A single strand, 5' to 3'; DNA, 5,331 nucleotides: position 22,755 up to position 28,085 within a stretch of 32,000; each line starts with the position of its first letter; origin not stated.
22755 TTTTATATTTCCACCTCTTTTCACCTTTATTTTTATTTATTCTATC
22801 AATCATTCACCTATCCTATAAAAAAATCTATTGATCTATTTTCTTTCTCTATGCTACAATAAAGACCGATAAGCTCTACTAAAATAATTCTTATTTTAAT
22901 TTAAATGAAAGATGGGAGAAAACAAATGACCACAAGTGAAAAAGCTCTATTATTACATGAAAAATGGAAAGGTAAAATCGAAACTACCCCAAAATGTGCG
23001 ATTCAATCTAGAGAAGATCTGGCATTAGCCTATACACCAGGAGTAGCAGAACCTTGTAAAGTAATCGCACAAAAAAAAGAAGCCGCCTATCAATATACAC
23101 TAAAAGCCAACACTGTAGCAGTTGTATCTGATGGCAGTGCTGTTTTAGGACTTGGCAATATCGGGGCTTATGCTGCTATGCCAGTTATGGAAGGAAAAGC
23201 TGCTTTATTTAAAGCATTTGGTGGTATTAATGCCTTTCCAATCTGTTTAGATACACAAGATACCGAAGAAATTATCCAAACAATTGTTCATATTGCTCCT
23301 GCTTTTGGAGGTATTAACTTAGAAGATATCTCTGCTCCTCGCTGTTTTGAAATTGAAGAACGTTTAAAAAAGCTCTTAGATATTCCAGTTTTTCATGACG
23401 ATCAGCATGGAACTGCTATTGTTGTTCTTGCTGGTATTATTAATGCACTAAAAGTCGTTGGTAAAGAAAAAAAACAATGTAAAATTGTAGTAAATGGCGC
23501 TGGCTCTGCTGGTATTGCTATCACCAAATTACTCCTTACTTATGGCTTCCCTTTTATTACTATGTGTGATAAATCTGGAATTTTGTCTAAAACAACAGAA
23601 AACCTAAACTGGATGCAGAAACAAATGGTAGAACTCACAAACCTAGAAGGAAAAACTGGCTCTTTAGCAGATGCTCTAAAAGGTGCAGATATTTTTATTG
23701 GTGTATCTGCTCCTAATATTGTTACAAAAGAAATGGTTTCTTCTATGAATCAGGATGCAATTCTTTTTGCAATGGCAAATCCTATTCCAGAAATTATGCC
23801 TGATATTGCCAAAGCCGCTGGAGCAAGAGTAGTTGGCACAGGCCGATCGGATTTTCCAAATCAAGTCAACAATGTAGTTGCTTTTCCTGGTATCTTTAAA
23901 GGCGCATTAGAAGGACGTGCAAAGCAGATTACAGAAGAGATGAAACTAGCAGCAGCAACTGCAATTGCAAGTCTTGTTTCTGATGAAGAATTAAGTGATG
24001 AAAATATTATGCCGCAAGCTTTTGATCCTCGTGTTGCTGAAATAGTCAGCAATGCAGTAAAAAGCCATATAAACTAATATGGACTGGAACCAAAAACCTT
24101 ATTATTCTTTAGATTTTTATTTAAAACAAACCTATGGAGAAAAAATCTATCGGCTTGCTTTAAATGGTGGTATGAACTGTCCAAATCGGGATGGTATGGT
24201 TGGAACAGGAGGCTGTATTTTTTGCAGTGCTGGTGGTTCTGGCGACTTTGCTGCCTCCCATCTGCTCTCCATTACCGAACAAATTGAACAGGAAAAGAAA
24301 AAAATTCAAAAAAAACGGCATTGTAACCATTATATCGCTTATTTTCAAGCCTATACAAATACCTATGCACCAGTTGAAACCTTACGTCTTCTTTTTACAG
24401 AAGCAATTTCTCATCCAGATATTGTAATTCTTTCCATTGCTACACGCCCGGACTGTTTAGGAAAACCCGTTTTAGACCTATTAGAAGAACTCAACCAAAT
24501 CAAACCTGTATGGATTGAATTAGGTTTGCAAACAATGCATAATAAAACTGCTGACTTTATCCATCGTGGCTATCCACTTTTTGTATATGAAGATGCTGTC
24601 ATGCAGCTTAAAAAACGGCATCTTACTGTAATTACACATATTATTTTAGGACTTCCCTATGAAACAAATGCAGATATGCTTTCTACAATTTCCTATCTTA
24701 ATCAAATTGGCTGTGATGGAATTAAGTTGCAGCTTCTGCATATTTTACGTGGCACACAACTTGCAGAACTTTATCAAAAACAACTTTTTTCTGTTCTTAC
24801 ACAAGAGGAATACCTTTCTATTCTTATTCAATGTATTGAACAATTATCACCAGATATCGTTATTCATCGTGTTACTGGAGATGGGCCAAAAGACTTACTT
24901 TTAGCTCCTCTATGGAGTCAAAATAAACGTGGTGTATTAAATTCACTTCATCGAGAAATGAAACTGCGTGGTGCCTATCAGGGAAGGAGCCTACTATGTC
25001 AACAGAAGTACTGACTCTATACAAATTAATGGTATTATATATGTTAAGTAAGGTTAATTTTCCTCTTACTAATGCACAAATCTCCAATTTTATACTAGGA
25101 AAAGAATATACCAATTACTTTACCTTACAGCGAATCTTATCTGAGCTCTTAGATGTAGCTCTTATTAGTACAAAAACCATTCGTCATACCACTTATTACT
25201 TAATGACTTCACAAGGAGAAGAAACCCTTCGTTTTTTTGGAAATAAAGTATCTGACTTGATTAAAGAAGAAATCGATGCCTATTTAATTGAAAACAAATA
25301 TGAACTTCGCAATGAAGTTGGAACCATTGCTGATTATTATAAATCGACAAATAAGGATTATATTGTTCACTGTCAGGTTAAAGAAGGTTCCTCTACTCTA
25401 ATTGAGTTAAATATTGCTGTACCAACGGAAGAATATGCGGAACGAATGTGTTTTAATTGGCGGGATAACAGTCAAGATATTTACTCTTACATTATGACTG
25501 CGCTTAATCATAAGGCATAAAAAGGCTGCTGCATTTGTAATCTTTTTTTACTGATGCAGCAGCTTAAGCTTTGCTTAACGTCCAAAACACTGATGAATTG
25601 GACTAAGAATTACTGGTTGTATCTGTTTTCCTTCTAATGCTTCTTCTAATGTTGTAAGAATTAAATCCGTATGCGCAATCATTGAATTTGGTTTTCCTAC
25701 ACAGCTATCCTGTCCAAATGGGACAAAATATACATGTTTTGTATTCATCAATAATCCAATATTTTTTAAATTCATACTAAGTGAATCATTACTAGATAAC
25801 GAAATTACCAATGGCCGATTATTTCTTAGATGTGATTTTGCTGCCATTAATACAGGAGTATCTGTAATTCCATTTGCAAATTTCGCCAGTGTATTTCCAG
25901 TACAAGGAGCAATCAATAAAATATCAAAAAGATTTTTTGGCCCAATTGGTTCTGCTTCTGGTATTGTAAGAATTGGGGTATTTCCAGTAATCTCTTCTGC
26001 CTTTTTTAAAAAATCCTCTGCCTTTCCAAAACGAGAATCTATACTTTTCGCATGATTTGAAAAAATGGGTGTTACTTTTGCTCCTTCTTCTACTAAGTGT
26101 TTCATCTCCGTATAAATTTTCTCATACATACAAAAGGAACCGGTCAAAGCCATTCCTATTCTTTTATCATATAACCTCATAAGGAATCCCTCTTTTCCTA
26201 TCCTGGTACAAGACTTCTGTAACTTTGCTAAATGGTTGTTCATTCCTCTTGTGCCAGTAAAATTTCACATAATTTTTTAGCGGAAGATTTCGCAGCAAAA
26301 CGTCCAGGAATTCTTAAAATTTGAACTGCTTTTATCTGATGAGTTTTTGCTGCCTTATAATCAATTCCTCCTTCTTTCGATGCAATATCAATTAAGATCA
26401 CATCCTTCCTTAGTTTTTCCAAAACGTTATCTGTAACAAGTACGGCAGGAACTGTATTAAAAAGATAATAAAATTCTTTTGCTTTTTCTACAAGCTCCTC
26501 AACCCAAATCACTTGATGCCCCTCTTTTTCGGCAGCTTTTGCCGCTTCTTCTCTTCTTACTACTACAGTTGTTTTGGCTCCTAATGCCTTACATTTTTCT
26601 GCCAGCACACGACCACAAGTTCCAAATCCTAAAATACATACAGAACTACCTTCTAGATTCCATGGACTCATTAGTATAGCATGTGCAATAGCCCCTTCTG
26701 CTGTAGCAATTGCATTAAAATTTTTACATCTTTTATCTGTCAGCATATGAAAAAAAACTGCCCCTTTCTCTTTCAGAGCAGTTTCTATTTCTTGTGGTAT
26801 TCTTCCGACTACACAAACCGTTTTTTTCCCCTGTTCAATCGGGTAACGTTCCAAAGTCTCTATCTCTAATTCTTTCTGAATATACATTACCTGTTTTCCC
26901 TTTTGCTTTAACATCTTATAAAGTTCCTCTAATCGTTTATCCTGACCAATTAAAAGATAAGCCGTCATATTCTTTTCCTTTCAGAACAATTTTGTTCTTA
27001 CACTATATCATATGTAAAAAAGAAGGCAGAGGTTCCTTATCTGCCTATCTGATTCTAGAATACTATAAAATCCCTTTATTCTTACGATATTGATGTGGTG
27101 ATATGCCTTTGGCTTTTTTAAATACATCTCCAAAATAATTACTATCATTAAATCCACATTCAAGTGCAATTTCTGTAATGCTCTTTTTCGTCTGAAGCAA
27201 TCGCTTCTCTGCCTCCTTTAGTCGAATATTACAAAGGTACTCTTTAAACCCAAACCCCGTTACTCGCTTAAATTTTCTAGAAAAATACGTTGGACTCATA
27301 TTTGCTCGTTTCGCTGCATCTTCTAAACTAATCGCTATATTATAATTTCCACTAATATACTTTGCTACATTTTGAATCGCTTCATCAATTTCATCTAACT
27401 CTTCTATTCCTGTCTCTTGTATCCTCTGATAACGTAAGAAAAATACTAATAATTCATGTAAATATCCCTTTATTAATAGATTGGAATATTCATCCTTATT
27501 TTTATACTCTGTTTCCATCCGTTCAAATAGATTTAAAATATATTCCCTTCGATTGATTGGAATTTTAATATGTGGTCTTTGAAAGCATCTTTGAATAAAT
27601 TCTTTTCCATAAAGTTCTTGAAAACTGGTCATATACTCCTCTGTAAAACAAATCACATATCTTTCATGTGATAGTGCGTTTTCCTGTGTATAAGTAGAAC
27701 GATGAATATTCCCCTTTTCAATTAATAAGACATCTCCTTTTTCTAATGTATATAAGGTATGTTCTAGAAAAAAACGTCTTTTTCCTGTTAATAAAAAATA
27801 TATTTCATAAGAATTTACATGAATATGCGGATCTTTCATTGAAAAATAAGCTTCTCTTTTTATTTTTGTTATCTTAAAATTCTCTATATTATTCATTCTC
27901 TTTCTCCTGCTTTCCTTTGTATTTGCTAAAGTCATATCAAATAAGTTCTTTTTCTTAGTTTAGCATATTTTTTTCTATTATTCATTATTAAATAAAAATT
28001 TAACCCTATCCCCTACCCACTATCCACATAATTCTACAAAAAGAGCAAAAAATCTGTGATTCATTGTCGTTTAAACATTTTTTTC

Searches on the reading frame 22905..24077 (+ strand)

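Call 65: search_protein_families(library=pfam, proteins=[window:22905-24077:+], max_evalue=0.00001)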
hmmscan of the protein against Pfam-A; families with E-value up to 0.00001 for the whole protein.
window:22905-24077:+ (390 aa): 3 families
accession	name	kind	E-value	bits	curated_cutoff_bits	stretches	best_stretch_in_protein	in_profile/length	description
PF00390.24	malic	-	2.5e-34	119.1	23.1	1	23-155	2-182/182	Malic enzyme, N-terminal domain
PF03949.21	Malic_M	-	5.7e-22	78.7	23.5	1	169-372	3-239/258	Malic enzyme, NAD binding domain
PF01262.27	AlaDh_PNT_C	-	6.4e-06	26.2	23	0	189-290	24-128/214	Alanine dehydrogenase/PNT, C-terminal domain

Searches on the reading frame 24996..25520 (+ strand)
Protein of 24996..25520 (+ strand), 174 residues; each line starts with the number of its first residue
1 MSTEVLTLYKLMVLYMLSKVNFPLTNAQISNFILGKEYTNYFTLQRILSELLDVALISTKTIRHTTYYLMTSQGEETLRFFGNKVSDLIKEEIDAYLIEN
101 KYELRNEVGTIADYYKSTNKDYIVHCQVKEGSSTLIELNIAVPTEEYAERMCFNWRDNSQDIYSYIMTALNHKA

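Call 65: search_protein_families(library=pfam, proteins=[window:24996-25520:+], max_evalue=0.00001)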
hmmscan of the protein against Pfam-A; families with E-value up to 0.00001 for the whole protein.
window:24996-25520:+ (174 aa): 1 family
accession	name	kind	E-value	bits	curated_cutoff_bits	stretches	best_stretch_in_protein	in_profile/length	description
PF14277.12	DUF4364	-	1.2e-60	204.4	26.9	1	9-170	1-162/162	Domain of unknown function (DUF4364)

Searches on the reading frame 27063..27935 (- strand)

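Call 65: search_protein_families(library=pfam, proteins=[window:27063-27935:-], max_evalue=0.00001)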
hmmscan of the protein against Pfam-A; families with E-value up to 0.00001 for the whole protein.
window:27063-27935:- (290 aa): 4 families
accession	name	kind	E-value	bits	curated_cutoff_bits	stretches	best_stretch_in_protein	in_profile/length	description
PF12833.13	HTH_18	-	1e-26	93.5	33.6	1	208-285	2-79/80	Helix-turn-helix domain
PF00165.29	HTH_AraC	-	2.6e-22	78.9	26.6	2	247-285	2-42/42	Bacterial regulatory helix-turn-helix proteins, AraC family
PF22200.2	ExsA_N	-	9.6e-11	42.6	27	1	45-168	3-126/136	ExsA N-terminal regulatory domain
PF02311.25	AraC_binding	-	3.3e-07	30.5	21.1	1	31-163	14-135/135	AraC-like ligand binding domain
